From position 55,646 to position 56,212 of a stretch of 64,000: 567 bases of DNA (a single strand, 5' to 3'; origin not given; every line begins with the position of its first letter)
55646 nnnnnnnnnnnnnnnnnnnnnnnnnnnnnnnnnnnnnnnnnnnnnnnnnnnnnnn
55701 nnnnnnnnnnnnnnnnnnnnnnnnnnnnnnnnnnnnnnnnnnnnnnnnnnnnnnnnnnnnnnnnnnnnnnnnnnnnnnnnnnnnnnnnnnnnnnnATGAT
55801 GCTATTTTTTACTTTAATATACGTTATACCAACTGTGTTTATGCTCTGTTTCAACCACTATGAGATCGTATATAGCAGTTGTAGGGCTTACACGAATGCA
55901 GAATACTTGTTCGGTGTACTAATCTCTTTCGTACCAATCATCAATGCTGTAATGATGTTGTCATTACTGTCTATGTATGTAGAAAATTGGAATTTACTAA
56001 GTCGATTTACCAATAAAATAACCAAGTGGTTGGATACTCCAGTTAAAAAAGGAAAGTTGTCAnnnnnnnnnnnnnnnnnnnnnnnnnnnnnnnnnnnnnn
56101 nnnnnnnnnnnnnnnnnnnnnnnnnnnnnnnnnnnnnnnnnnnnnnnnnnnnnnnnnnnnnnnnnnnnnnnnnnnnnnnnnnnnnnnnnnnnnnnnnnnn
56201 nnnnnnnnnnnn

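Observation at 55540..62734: Expanded family of ~85-aa two-TM membrane proteins: five tandem copies plus at least three dispersed copies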

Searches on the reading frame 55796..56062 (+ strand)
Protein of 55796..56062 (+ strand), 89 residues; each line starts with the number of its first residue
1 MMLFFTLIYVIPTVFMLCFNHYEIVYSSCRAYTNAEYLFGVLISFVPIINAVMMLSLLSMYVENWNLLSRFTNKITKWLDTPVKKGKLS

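Call 8: search_protein_families(library=pfam, max_evalue=1, proteins=[window:55796-56062:+])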
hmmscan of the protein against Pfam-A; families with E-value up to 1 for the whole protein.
window:55796-56062:+ (89 aa): 0 families

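Call 9: search_protein_families(library=phrogs, max_evalue=1, proteins=[window:55796-56062:+])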
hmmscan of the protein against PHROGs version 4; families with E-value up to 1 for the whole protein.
window:55796-56062:+ (89 aa): 0 families

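Call 28: search_protein_families(library=padloc, max_evalue=1, proteins=[window:55796-56062:+])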
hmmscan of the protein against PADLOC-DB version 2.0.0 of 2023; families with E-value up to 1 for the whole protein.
window:55796-56062:+ (89 aa): 0 families

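Call 29: search_solved_structures(query=A2, max_evalue=10)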
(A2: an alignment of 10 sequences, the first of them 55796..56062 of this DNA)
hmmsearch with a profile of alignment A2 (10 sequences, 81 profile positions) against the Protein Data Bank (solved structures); distinct sequences matched with E-value up to 10: 0.

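Call 33: search_protein_representatives(alignment_id=A2)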
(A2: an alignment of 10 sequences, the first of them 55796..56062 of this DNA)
Query: 10 sequences, 81 profile positions. Proteins with E-value up to 0.001 (for the whole library): 128; up to 1e-10: 10; up to 1e-30: 0. The best 128 are listed.
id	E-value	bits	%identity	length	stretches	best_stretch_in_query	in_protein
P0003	4.3e-22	94.3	-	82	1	1-80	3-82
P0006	5.5e-22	93.9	-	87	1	2-79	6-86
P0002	2.8e-20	88.5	-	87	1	1-80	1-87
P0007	3.1e-20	88.4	-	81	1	1-80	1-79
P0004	2.6e-19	85.4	-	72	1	1-81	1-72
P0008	4.5e-13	65.4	-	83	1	2-80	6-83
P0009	5.6e-12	61.9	-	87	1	1-80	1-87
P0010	2.0e-11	60.1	-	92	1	1-79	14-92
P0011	4.7e-11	58.9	-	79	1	1-79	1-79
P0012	9.5e-11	57.9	-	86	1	3-80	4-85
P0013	1.1e-10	57.7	-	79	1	1-79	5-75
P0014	1.6e-10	57.2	-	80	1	2-78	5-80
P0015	1.7e-10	57.2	-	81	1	1-80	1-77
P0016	1.8e-09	53.8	-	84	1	1-80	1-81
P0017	2.0e-09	53.7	-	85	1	1-79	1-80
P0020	8.1e-09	51.8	-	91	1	3-77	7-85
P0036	1.2e-06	44.7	-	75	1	1-78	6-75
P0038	2.4e-06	43.9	-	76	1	1-76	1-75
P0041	2.8e-06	43.6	-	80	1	4-79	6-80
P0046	4.8e-06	42.9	-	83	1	1-80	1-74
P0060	1.3e-05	41.5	-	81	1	1-80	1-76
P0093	2.2e-04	37.6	-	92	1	3-77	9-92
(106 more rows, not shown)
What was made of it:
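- Breadth: 128 profile hits at E <= 1e-3, of which 126 are 68-97 aa and match end to end (call 33). 126 small related cluster representatives matched end to end (call 33).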

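Call 39: search_dna_similar(query=P0020, collection=phages, mode=protein, max_evalue=1, max_rows=20)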
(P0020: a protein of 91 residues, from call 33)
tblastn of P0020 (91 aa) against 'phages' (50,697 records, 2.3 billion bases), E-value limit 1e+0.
No match.

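Call 41: find_encoding_contigs(protein=P0060, flank=10000, max_places=3)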
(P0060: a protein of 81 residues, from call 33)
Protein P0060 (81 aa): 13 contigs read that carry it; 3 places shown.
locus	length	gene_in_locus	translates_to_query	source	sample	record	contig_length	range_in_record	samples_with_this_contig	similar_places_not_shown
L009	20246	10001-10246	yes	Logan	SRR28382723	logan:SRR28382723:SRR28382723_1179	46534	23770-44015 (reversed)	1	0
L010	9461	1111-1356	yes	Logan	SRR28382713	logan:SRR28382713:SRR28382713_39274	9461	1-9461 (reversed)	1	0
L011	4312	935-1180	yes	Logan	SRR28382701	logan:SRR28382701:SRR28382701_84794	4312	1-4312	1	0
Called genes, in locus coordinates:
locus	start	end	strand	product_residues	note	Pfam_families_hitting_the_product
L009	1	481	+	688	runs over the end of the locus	PF13365:Trypsin_2 (weak)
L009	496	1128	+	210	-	-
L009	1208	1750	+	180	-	PF13532:2OG-FeII_Oxy_2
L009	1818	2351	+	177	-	-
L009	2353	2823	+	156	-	-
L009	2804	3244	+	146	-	-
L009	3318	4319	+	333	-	PF00004:AAA, PF20720:nSTAND3 (weak)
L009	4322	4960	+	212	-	-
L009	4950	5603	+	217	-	PF00149:Metallophos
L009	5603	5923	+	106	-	-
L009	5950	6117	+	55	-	-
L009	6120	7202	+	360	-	PF16653:Sacchrp_dh_C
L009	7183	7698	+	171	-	PF13521:AAA_28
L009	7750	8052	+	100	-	-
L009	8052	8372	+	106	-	-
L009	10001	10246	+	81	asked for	-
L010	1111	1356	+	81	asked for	-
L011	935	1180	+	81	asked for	-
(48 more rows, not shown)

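Call 42: find_encoding_contigs(protein=P0093, flank=10000, max_places=2)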
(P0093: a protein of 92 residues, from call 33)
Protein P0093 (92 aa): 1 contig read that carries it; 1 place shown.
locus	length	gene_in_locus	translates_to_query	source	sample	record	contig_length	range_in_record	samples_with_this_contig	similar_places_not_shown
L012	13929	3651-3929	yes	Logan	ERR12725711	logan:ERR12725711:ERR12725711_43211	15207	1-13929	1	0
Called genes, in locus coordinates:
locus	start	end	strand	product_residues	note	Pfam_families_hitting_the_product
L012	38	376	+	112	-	-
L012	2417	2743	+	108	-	-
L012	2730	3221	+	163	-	-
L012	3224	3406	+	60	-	-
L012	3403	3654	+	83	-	-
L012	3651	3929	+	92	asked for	-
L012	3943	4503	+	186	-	-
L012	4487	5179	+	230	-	PF00149:Metallophos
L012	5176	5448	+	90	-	-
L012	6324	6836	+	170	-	-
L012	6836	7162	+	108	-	-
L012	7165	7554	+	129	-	-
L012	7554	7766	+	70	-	-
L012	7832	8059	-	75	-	-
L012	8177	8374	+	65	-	-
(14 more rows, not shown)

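Call 43: find_encoding_contigs(protein=P0041, flank=10000, max_places=2)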
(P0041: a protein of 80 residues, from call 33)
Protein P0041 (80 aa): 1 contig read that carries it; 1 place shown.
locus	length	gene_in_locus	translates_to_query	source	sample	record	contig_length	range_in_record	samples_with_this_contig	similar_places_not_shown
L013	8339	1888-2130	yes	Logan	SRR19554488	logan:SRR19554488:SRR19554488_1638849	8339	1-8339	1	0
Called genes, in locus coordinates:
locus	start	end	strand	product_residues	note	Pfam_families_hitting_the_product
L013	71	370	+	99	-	-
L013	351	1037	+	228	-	-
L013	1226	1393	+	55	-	-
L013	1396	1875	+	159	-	PF03013:Pyr_excise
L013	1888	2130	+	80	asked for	-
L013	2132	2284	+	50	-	-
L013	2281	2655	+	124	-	-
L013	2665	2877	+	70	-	-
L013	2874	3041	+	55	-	-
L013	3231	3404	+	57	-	-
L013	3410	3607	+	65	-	-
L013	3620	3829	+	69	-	-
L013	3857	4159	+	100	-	-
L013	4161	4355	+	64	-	PF13783:DUF4177 (faint)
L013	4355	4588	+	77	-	-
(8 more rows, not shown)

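Call 50: list_cluster_members(proteins=[P0036, P0136, P0060, P0093, P0041, P0004, P0005, P0134])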
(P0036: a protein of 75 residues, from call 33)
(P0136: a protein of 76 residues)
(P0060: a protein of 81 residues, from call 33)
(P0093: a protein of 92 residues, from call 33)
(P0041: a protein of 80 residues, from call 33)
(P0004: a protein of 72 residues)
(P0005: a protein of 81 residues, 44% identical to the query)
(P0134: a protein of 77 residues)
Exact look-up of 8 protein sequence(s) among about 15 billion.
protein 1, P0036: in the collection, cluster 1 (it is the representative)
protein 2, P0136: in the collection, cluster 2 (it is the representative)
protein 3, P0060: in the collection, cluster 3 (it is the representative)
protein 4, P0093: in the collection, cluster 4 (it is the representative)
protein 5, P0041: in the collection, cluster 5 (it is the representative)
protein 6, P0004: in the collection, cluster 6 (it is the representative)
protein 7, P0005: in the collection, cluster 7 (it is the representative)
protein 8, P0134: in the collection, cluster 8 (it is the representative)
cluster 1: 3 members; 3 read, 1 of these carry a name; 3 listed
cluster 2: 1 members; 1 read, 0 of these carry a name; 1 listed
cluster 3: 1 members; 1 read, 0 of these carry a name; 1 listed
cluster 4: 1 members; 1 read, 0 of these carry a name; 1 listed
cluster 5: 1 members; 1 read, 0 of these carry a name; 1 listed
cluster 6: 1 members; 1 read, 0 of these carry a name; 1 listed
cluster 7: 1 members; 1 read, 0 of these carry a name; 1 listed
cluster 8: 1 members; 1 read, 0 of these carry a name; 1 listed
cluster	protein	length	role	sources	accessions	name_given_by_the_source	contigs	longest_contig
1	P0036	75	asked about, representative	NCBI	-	-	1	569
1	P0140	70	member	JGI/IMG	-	hypothetical protein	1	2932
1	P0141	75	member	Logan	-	-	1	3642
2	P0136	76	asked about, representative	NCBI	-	-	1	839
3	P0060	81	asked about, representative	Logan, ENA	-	-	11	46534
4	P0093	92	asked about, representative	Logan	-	-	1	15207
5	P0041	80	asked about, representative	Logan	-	-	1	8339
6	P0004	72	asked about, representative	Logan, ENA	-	-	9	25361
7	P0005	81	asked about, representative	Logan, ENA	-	-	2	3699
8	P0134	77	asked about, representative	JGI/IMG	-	-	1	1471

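Call 61: search_dna_similar(query=P0038, collection=phages, mode=protein, max_evalue=1, max_rows=20)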
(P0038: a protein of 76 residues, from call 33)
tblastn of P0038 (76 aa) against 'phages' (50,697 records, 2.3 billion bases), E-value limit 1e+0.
No match.

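Call 62: search_dna_similar(query=P0046, collection=phages, mode=protein, max_evalue=1, max_rows=20)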
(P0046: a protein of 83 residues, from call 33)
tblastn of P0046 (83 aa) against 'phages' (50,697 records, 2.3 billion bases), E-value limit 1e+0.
No match.

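Call 74: find_related_loci(query=A7, collection=viral_contigs, flank=10000)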
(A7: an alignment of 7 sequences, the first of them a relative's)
Query A7 (76 aa) in viral_contigs; peptide patterns used: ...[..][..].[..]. (x = any residue, [..] = any of these).
33 stretches matched a pattern; 19 encode a relative of the query (tblastn E <= 1e-3); 19 distinct loci.
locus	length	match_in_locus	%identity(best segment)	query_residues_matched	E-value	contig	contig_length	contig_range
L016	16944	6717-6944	66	1-76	3e-30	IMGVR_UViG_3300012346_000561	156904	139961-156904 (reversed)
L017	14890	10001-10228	63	1-76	2e-29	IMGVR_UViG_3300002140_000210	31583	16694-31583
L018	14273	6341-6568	63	1-76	9e-29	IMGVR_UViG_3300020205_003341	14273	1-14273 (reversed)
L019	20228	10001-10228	64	1-76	3e-27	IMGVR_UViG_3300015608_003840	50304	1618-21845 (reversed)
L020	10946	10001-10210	64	7-76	1e-25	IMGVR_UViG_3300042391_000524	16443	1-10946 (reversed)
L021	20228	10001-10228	59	1-76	3e-22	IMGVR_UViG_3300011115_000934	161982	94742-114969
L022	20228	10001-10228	53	1-76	2e-18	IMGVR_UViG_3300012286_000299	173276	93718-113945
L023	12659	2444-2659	51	1-76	1e-17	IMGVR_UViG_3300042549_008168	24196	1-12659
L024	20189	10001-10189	62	7-69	5e-17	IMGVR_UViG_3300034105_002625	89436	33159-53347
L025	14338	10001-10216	47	1-76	2e-16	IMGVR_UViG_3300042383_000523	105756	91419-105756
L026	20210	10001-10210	49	7-76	3e-15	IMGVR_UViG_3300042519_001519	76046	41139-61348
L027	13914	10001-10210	49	7-76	3e-15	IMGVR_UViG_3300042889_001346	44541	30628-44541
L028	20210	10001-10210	49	7-76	3e-15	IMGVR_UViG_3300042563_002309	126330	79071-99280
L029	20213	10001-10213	68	1-71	6e-15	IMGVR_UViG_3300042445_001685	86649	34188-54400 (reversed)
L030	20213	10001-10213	68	1-71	6e-15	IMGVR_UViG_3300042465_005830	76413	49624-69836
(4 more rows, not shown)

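Call 77: predict_structure(alignment_id=A6)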
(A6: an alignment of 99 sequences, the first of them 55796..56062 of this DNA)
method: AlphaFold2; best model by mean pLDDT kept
length: 89 residues; sequences in the alignment: 99
mean_pLDDT: 78.2   pTM: 0.54
mean pLDDT of the five models: 78.2, 77.6, 76.7, 74.4, 73.5
residues with pLDDT >= 90: 4; 70-90: 64; 50-70: 20; < 50: 1
segments of 3 or more residues with pLDDT < 50: none
pLDDT, mean of each block of 10 residues (from residue 1): 87 88 86 84 81 68 59 79 73
secondary structure, 60 per line:
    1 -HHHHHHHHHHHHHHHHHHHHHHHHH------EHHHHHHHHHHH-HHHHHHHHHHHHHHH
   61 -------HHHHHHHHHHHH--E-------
elements in order: H2-26 H34-44 H46-60 H68-79
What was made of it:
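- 55796..56065 (+): Family member 2 (89 aa), tandem array. AF2 model pLDDT 78.2 (call 77).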

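Call 79: search_protein_families(library=pfam, max_evalue=0.001, proteins=[L022:5786-6907:+, L022:7163-7723:+, L022:7729-8343:+, L022:9142-9726:+, L022:9755-9994:+, L022:10231-10944:+, L022:11020-11913:+, L022:11903-12442:+, L022:13771-15405:+, L022:15471-16667:+])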
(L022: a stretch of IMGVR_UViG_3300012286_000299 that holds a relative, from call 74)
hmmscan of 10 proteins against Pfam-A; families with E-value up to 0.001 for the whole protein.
L022:5786-6907:+ (374 aa): 2 families
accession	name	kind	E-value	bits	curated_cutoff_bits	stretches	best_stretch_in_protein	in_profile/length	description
PF09414.15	RNA_ligase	-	1.4e-17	64.8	27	1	160-357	1-171/171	RNA ligase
PF21189.3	PHA02142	-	2.9e-14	53.7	27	1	10-94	4-92/92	PHA02142 OB-fold domain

L022:7163-7723:+ (187 aa): 1 family
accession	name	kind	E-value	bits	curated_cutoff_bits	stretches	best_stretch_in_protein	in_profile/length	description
PF01832.25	Glucosaminidase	-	6.6e-09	36.9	30.2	1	81-186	12-122/123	Mannosyl-glycoprotein endo-beta-N-acetylglucosaminidase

L022:7729-8343:+ (205 aa): 0 families

L022:9142-9726:+ (195 aa): 1 family
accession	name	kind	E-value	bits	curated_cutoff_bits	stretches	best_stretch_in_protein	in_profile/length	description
PF18143.6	HAD_SAK_2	-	6.4e-21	75.6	27.5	1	3-168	1-134/139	HAD domain in Swiss Army Knife RNA repair proteins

L022:9755-9994:+ (80 aa): 0 families

L022:10231-10944:+ (238 aa): 2 families
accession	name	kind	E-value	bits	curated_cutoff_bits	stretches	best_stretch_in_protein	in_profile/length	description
PF00149.33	Metallophos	-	1.7e-13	51.9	21.5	1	1-195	1-190/191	Calcineurin-like phosphoesterase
PF12850.12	Metallophos_2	-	3.1e-09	37.5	27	1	1-78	1-76/154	Calcineurin-like phosphoesterase superfamily domain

L022:11020-11913:+ (298 aa): 3 families
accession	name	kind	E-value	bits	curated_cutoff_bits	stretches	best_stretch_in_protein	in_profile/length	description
PF00156.33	Pribosyltran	-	8.4e-09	35.4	26.3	1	151-246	24-124/158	Phosphoribosyl transferase domain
PF14572.12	Pribosyl_synth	-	0.00017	22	27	1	206-293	80-162/184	Phosphoribosyl synthetase-associated domain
PF13793.12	Pribosyltran_N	-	0.00024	21.4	25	0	45-106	53-115/117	N-terminal domain of ribose phosphate pyrophosphokinase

L022:11903-12442:+ (180 aa): 0 families

L022:13771-15405:+ (545 aa): 1 family
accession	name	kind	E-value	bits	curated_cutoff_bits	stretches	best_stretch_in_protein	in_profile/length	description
PF04095.22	NAPRTase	-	5.7e-25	88.9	20.8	1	184-497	3-222/239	Nicotinate phosphoribosyltransferase (NAPRTase) family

L022:15471-16667:+ (399 aa): 2 families
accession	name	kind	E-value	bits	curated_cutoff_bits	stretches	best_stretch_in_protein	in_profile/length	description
PF00644.27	PARP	-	1.4e-16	61.1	26.7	1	244-341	24-120/199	Poly(ADP-ribose) polymerase catalytic domain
PF05406.20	WGR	-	0.00016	22.1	22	0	12-65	11-76/79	WGR domain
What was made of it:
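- In the T4-size subgroup a glucosaminidase gene lies about 2.3 kb upstream of the family gene (call 79).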

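Call 90: search_dna_similar(query=L022:10231-10944:+, collection=phages, mode=protein, max_evalue=1e-10, max_rows=25)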
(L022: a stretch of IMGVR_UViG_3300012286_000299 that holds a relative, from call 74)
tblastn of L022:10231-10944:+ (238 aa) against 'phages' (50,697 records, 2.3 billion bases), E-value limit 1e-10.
Records with a match: 88; places in all: 88; records where one place covers at least 80% of the query: 22.
Best place of each record, by identity: 60-80% 4; <60% 84.
By first word of the organism name: Flavobacterium 72; uncultured 10; Bacteriophage 2; Tunturiibacter 1; Caudoviricetes 1; Stenotrophomonas 1; Aeromonas 1.
By host as written in the record: Flavobacterium sp. BAL314 68; - 13; Flavobacterium sp. LMO8 4; Tunturiibacter psychrotolerans X4BP1 1; Stenotrophomonas maltophilia D1571 1; Aeromonas hydrophila subsp. hydrophila MCC2052 1.
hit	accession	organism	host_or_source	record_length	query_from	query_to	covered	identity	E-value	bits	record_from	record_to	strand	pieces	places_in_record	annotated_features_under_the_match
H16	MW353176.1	Flavobacterium phage vB_FspM_immuto_3-5A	Flavobacterium sp. LMO8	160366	1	238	100%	66.8%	2e-104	336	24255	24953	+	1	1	phosphoesterase | hypothetical protein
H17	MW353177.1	Flavobacterium phage vB_FspM_immuto_13-6C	Flavobacterium sp. LMO8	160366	1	238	100%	66.8%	2e-104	336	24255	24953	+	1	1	phosphoesterase | hypothetical protein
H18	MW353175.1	Flavobacterium phage vB_FspM_immuto_2-6A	Flavobacterium sp. LMO8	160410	3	238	99%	63.1%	4e-95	310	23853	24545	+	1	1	phosphoesterase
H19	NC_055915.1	Flavobacterium phage vB_FspM_immuto_2-6A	Flavobacterium sp. LMO8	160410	3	238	99%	63.1%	4e-95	310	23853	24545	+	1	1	metallo-phosphoesterase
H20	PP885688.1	Tunturiibacter phage Tunturi_5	Tunturiibacter psychrotolerans X4BP1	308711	1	224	94%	41.9%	3e-40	152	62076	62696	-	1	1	metallo-phosphoesterase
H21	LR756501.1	uncultured phage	metagenomic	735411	1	227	95%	34.6%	8e-32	128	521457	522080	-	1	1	record has no annotation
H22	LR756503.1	uncultured phage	metagenomic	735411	1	227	95%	34.6%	8e-32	128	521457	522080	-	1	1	record has no annotation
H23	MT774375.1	uncultured phage cr50_1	human feces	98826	1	235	99%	32.1%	5e-20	94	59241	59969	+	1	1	hydrolase | hypothetical protein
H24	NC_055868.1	uncultured phage cr50_1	human feces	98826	1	235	99%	32.1%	5e-20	94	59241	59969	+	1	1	hydrolase | hypothetical protein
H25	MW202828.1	Caudoviricetes sp.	Manatee Spring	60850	1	205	86%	35.4%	4e-21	97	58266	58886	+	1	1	hypothetical protein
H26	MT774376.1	uncultured phage cr55_1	human feces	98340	1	227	95%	30.0%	5e-14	77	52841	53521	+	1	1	hydrolase | hypothetical protein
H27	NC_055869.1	uncultured phage cr55_1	human feces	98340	1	227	95%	30.0%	5e-14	77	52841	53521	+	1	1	hydrolase | hypothetical protein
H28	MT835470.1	Bacteriophage sp.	human fecal samples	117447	1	227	95%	30.0%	7e-14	76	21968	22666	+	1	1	record has no annotation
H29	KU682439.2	Stenotrophomonas phage vB_SmaS-DLP_6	Stenotrophomonas maltophilia D1571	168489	3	229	95%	29.4%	3e-16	83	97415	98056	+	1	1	metallophoesterase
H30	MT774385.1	uncultured phage cr108_1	human feces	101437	1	227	95%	29.3%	7e-12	70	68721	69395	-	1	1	hydrolase | thymidylate synthase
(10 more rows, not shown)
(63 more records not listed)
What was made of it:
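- One subgroup is closest to Flavobacterium phages (call 90). The core is conserved across phages of apparently different hosts (calls 33, 90).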
